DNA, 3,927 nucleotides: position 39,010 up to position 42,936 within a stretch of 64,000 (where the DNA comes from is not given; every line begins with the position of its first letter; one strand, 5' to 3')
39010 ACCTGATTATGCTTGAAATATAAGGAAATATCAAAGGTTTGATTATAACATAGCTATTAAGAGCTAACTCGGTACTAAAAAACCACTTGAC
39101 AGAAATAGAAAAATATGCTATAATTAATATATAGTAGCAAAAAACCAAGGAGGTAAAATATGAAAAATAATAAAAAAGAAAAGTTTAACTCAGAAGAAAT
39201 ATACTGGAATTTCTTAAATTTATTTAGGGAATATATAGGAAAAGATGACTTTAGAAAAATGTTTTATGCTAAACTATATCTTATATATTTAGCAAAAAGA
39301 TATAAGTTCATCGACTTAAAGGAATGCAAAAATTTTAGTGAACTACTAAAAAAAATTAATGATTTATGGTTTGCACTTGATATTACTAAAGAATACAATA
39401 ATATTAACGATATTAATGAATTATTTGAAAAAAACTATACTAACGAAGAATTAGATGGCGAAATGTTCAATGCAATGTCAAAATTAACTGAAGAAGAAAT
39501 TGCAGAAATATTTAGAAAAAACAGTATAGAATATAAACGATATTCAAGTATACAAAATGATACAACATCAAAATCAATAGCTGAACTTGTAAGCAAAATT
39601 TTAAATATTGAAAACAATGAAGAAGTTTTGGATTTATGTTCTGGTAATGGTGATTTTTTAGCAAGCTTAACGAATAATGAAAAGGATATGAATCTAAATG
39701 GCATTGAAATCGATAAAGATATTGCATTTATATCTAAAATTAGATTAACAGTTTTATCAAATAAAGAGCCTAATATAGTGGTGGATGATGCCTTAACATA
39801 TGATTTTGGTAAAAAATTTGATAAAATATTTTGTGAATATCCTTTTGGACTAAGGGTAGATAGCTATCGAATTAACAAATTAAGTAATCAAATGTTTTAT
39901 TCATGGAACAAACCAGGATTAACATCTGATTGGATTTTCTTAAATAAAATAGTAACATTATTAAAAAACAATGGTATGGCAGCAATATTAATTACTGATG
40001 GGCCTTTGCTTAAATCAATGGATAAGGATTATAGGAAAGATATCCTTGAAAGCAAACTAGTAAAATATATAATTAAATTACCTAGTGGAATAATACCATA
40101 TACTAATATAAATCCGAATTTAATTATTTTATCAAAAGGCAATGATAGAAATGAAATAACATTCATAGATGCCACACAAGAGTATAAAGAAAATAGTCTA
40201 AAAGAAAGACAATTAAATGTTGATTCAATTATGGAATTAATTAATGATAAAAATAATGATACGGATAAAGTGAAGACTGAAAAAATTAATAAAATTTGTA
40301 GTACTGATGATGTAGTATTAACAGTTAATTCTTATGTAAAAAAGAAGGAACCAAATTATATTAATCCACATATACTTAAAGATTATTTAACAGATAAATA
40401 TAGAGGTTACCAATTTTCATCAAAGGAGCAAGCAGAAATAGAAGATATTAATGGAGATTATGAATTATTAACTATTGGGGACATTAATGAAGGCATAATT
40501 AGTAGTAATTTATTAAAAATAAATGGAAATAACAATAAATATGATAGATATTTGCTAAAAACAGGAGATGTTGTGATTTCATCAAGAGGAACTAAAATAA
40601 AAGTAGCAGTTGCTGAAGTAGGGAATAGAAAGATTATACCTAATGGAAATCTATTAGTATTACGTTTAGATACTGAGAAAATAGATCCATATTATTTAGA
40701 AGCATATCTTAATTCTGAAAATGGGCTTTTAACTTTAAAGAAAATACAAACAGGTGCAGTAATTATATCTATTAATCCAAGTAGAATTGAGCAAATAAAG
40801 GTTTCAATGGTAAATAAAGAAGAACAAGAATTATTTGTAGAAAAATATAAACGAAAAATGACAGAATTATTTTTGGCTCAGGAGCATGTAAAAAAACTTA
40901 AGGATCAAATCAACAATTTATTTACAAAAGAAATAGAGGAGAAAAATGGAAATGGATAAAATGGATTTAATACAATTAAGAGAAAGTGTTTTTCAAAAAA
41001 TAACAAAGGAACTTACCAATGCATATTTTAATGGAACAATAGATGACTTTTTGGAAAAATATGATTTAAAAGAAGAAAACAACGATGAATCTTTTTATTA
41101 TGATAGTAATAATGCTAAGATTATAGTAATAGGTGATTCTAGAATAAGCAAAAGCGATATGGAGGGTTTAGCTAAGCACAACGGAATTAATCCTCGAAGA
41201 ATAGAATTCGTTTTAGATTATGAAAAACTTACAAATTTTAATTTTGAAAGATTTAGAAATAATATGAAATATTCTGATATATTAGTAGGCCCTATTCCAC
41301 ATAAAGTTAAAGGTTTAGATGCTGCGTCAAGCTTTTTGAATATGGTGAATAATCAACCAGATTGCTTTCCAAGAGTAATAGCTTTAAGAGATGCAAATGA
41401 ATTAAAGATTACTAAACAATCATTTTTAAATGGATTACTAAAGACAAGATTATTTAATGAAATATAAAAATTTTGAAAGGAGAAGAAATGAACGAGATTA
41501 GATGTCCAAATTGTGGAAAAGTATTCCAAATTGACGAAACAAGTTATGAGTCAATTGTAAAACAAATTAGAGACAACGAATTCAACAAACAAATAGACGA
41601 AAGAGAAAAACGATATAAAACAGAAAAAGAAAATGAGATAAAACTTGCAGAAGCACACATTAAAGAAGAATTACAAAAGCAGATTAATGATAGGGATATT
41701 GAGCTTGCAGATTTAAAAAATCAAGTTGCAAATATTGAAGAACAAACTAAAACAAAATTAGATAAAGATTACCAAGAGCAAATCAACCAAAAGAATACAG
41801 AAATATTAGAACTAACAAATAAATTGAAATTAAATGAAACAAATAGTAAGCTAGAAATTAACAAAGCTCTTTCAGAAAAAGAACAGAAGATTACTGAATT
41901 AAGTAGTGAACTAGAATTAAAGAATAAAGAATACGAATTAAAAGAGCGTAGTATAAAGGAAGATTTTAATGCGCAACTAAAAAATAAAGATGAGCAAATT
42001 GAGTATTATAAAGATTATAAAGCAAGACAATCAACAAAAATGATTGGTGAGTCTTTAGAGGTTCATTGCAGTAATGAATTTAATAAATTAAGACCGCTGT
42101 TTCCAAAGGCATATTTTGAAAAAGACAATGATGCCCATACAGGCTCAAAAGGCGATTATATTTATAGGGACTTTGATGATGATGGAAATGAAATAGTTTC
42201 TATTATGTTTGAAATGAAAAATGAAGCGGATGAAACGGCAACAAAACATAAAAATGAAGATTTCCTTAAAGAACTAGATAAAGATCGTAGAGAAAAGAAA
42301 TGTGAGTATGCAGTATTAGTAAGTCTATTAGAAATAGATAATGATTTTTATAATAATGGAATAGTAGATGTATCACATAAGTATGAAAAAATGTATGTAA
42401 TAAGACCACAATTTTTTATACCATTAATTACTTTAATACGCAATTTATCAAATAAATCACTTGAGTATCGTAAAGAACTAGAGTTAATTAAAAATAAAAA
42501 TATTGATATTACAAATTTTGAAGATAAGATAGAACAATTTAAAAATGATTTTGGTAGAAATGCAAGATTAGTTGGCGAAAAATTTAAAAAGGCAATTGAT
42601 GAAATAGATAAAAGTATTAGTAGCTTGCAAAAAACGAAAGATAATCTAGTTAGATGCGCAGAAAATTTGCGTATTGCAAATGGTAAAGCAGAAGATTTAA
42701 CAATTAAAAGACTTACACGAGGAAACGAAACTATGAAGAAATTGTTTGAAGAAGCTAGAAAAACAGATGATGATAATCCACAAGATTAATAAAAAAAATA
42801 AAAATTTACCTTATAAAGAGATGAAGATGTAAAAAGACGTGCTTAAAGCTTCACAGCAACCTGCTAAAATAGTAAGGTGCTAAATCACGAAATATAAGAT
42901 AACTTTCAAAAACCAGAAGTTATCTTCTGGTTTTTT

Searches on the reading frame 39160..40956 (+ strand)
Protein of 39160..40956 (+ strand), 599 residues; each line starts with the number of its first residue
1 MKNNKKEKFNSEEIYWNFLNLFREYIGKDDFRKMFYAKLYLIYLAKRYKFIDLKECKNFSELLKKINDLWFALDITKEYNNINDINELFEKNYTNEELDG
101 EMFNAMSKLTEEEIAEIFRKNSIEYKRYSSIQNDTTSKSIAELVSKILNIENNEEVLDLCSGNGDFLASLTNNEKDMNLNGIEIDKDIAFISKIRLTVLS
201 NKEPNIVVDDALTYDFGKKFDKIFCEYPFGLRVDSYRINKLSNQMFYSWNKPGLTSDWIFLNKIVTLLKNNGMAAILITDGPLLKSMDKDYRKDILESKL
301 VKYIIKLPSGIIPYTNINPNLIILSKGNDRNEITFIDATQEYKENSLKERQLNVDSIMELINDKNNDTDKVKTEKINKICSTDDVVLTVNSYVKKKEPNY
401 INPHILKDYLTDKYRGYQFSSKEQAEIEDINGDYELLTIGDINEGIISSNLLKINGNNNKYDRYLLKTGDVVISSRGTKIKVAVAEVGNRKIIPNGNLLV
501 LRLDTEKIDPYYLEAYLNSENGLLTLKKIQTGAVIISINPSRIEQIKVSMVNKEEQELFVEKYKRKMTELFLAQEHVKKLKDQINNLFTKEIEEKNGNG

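Call 13: search_protein_families(library=pfam, proteins=[window:39160-40956:+], max_evalue=0.001)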
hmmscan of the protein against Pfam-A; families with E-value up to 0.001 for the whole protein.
window:39160-40956:+ (599 aa): 2 families
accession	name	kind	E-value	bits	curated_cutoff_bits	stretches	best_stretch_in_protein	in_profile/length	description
PF02384.22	N6_Mtase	-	6.8e-28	98.3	20.4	1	136-397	30-307/311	N-6 DNA Methylase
PF01209.24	Ubie_methyltran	-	0.00014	21.8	20.1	1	107-235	2-130/233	ubiE/COQ5 methyltransferase family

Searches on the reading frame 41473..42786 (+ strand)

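Call 13: search_protein_families(library=pfam, proteins=[window:41473-42786:+], max_evalue=0.001)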
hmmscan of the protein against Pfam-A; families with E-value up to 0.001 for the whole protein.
window:41473-42786:+ (438 aa): 1 family
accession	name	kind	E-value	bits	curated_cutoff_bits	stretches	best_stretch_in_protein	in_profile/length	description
PF09903.14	DUF2130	-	1.5e-88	296.8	26.7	1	160-416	3-254/255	Uncharacterized protein conserved in bacteria (DUF2130)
